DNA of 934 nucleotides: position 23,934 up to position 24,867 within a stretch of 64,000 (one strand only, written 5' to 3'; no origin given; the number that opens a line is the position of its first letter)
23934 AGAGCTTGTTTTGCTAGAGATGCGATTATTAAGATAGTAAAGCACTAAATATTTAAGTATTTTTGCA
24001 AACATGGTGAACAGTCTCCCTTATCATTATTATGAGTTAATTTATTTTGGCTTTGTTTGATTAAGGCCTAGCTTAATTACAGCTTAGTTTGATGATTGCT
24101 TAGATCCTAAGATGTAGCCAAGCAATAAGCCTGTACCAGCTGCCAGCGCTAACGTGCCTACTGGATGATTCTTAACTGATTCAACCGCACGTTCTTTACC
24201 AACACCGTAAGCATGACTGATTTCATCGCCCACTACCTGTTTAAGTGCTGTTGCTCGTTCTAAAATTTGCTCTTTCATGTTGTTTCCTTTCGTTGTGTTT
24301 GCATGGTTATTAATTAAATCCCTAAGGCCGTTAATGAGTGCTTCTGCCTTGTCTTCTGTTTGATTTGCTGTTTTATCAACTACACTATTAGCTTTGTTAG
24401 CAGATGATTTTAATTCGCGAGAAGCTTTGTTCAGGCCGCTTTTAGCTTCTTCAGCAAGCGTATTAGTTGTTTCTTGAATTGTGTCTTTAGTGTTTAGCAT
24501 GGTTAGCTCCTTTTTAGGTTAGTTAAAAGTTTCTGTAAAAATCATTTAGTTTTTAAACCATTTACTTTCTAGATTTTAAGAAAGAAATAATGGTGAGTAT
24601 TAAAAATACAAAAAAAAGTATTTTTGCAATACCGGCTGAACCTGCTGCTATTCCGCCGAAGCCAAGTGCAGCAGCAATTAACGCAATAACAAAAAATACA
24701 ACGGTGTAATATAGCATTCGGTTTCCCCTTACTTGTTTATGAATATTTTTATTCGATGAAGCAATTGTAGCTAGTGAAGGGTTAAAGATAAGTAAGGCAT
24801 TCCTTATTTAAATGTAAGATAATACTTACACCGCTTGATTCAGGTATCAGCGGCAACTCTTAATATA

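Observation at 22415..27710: CHASE3 kinase / NarL regulator / lone receiver wired to a YtjA-YqjD-YqjE membrane-stress operon and two periplasmic EF-hand proteins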

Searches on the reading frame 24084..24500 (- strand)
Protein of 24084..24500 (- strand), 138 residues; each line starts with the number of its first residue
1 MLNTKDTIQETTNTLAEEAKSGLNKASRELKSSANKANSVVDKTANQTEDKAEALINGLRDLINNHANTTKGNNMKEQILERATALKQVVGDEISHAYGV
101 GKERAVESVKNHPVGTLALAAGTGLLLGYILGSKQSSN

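Call 3: search_protein_families(library=pfam, proteins=[window:24084-24500:-], max_evalue=0.1)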
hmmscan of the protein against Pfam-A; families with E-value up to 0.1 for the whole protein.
window:24084-24500:- (138 aa): 4 families
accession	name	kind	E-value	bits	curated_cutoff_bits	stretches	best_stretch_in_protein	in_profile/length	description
PF19029.5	DUF883_C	-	0.0063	16.6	27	1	109-131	5-27/30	DUF883 C-terminal glycine zipper region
PF12296.13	HsbA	-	0.035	15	33.5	1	8-92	11-103/121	Hydrophobic surface binding protein A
PF05335.18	DUF745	-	0.051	13.8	33.3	1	2-85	57-139/183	Protein of unknown function (DUF745)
PF01442.23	Apolipoprotein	-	0.098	12.8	90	0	4-92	49-143/190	Apolipoprotein A1/A4/E domain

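Call 4: search_protein_families(library=ncbifam, proteins=[window:24084-24500:-], max_evalue=0.1)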
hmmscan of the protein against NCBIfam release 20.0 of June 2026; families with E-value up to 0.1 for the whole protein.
window:24084-24500:- (138 aa): 6 families
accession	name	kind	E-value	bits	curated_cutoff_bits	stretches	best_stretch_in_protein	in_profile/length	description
NF041670.1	GvpQ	equivalog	0.0055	16.9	100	1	5-88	28-110/137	gas vesicle protein GvpQ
TIGR02482.1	PFKA_ATP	equivalog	0.022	13.8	371.35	1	34-128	14-106/301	6-phosphofructokinase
TIGR03187.1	DGQHR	domain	0.044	13.5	58.85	1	3-120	161-269/276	DGQHR domain-containing protein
TIGR04527.1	mycoplas_twoTM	subfamily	0.055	13.1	125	1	6-80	67-140/248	MG_279/MG_280 family protein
NF009991.0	PRK13460.1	equivalog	0.059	13.3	183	1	12-90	59-133/173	F0F1 ATP synthase subunit B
NF011044.0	PRK14474.1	equivalog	0.095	12.1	339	0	8-96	45-131/258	F0F1 ATP synthase subunit B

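Call 34: search_protein_families(library=pfam, alignment_id=A2, max_evalue=0.01)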
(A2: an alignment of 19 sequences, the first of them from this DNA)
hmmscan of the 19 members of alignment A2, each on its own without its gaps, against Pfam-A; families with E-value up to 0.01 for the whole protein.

A. member 1, seq(138 aa): 1 family
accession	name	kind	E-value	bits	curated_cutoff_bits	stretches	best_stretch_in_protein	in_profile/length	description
PF19029.5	DUF883_C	-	0.0063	16.6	27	0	109-131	5-27/30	DUF883 C-terminal glycine zipper region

B. families by the number of members that match (of 19 scanned): 14 families
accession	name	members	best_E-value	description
PF19029.5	DUF883_C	16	6.6e-09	DUF883 C-terminal glycine zipper region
PF01442.23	Apolipoprotein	13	4e-06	Apolipoprotein A1/A4/E domain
PF12732.12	YtxH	3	2.6e-05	YtxH-like protein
PF16925.10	TetR_C_13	1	9.5e-05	Tetracyclin repressor-like, C-terminal domain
PF05957.18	DUF883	1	0.0026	DUF883 N-terminal domain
PF11599.14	AviRa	1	0.0031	RRNA methyltransferase AviRa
PF02987.21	LEA_4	1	0.0037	Late embryogenesis abundant protein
PF02601.20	Exonuc_VII_L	1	0.0039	Exonuclease VII, large subunit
PF23160.2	Spectrin_1st_PEPL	1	0.0043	Periplakin spectrin-like repeat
PF05400.18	FliT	1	0.0048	Flagellar protein FliT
PF21040.3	CEP104-like_TOG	1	0.0055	Centrosomal protein CEP104-like, TOG domain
PF10498.14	IFT57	1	0.0057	Intra-flagellar transport protein 57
PF05997.17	Nop52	1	0.0064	Nucleolar protein,Nop52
PF05852.16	DUF848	1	0.0093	Gammaherpesvirus protein of unknown function (DUF848)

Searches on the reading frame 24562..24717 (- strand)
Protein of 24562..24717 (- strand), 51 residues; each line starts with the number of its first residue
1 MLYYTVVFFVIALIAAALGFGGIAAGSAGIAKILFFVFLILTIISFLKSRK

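Call 3: search_protein_families(library=pfam, proteins=[window:24562-24717:-], max_evalue=0.1)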
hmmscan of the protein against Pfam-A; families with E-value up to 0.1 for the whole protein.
window:24562-24717:- (51 aa): 1 family
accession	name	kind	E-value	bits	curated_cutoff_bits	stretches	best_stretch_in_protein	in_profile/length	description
PF07043.18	DUF1328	-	4.6e-15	56.1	27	1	6-44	1-39/39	Protein of unknown function (DUF1328)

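Call 4: search_protein_families(library=ncbifam, proteins=[window:24562-24717:-], max_evalue=0.1)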
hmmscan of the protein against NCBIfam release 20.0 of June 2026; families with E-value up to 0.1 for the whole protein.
window:24562-24717:- (51 aa): 11 families
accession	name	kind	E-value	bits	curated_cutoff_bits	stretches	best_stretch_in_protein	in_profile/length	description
NF010226.0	PRK13682.1-1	equivalog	5.6e-22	77.6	59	1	1-48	1-48/53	hypothetical protein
NF010228.0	PRK13682.1-3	equivalog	5.4e-20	71.1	71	1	1-47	1-47/57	hypothetical protein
NF010233.0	PRK13682.2-4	equivalog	6.4e-17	61.6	85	1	1-46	1-46/59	hypothetical protein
NF010229.0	PRK13682.1-4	equivalog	9.6e-17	60.8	52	1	1-50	1-50/53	hypothetical protein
NF010235.0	PRK13682.2-6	equivalog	9.2e-16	57.9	83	1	1-44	1-44/61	hypothetical protein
NF010230.0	PRK13682.1-5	equivalog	7.4e-13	48.6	89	1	1-51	1-51/53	hypothetical protein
NF010234.0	PRK13682.2-5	equivalog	3.5e-11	43.3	70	1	1-44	1-44/57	hypothetical protein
NF010232.0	PRK13682.2-2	equivalog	1.8e-09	37.8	85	1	2-44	4-46/57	hypothetical protein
NF010227.0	PRK13682.1-2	equivalog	2.9e-09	36.9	73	1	1-49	1-49/52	hypothetical protein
NF010231.0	PRK13682.2-1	equivalog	5.2e-09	36.2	82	1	1-47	1-47/57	hypothetical protein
NF005023.0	PRK06433.1-2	equivalog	0.06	13.8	92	1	3-47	2-46/82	NADH dehydrogenase subunit J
